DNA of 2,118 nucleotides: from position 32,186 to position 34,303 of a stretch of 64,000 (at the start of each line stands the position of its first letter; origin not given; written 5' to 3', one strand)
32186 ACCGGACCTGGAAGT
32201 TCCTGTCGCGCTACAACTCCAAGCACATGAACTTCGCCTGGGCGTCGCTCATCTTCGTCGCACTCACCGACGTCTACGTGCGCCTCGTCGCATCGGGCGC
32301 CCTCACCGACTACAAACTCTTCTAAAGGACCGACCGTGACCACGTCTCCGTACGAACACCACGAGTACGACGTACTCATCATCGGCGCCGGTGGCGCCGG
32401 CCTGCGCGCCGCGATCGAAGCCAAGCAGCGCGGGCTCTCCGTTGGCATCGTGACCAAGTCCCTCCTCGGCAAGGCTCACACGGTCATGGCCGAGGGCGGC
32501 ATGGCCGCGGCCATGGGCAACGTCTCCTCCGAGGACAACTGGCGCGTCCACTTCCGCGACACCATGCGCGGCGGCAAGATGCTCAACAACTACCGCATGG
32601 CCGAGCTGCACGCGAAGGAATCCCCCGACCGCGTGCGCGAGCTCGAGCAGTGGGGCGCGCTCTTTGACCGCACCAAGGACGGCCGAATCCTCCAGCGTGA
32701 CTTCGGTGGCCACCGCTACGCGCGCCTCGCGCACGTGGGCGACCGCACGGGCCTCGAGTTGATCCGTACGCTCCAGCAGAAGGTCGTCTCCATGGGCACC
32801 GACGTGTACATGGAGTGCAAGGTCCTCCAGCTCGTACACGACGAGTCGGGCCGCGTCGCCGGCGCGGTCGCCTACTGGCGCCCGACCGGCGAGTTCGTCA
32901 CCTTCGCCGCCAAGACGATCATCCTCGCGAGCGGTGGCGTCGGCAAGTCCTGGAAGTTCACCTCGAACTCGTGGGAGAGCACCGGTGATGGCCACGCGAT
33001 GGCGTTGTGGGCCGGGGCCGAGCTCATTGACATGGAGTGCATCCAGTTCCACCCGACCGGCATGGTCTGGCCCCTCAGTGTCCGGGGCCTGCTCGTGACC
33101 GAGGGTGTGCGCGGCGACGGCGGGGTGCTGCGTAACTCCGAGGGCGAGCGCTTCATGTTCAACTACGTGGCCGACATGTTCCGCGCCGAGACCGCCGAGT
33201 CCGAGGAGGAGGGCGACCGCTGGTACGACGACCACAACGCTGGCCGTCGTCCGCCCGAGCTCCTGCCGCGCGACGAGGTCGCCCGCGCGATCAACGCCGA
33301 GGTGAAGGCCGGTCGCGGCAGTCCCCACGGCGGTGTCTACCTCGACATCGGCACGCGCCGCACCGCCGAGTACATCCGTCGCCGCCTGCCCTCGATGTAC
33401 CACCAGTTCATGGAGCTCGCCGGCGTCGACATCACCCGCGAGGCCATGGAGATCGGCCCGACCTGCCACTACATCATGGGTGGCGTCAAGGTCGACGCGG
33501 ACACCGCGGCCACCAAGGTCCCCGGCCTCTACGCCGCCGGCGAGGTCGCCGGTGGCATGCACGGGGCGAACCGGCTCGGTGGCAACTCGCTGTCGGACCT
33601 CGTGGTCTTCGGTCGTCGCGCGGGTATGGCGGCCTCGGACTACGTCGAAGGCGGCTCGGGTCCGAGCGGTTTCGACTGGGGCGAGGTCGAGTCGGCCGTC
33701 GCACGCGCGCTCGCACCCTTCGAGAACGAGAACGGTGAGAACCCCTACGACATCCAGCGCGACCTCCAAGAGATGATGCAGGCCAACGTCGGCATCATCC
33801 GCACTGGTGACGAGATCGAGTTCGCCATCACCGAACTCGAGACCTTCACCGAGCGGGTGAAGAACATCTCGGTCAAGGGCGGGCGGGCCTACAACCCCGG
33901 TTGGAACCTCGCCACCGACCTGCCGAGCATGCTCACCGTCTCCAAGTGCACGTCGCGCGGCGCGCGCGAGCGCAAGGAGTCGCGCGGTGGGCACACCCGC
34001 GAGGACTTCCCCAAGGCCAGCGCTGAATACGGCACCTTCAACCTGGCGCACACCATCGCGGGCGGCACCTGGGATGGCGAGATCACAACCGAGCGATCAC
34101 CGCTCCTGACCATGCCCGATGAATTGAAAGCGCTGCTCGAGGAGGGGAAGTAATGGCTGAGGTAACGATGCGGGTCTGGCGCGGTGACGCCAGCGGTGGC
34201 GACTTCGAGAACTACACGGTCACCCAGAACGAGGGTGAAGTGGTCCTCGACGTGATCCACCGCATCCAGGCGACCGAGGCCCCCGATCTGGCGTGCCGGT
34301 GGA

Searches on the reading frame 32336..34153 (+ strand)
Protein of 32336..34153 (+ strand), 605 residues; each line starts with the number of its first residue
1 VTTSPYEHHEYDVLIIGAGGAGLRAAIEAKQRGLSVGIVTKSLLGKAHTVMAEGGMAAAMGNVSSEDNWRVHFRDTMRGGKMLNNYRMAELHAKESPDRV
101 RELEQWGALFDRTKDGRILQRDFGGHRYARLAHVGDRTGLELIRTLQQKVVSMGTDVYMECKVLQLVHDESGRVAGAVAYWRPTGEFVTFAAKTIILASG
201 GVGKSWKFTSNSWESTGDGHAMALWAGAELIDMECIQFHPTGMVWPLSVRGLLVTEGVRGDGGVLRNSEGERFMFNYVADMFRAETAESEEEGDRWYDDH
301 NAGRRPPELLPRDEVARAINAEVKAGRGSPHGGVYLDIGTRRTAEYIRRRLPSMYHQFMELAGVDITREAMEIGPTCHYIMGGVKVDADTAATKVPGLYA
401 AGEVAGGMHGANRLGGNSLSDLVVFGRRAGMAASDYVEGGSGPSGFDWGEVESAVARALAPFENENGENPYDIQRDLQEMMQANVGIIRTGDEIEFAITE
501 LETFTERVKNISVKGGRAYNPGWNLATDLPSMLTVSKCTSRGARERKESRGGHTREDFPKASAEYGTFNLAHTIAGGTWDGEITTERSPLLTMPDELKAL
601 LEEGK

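Call 13: search_protein_families(library=pfam, proteins=[window:32336-34153:+], max_evalue=0.00001)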
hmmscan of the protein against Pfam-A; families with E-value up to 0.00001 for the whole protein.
window:32336-34153:+ (605 aa): 5 families
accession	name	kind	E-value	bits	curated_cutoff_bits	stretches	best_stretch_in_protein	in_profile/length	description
PF00890.30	FAD_binding_2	-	1.3e-94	318.1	20.4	1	12-419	1-414/414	FAD binding domain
PF02910.25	Succ_DH_flav_C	-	1.5e-22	80.4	20.8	1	475-564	2-92/130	Fumarate reductase flavoprotein C-term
PF03486.20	HI0933_like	-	5.3e-12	46.1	50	0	140-405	109-220/244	HI0933-like protein Rossmann domain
PF07992.20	Pyr_redox_2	-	4.3e-10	39.9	26.1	1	11-201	1-109/291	Pyridine nucleotide-disulphide oxidoreductase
PF01266.30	DAO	-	8.5e-08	32.5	27.9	0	12-201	1-204/353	FAD dependent oxidoreductase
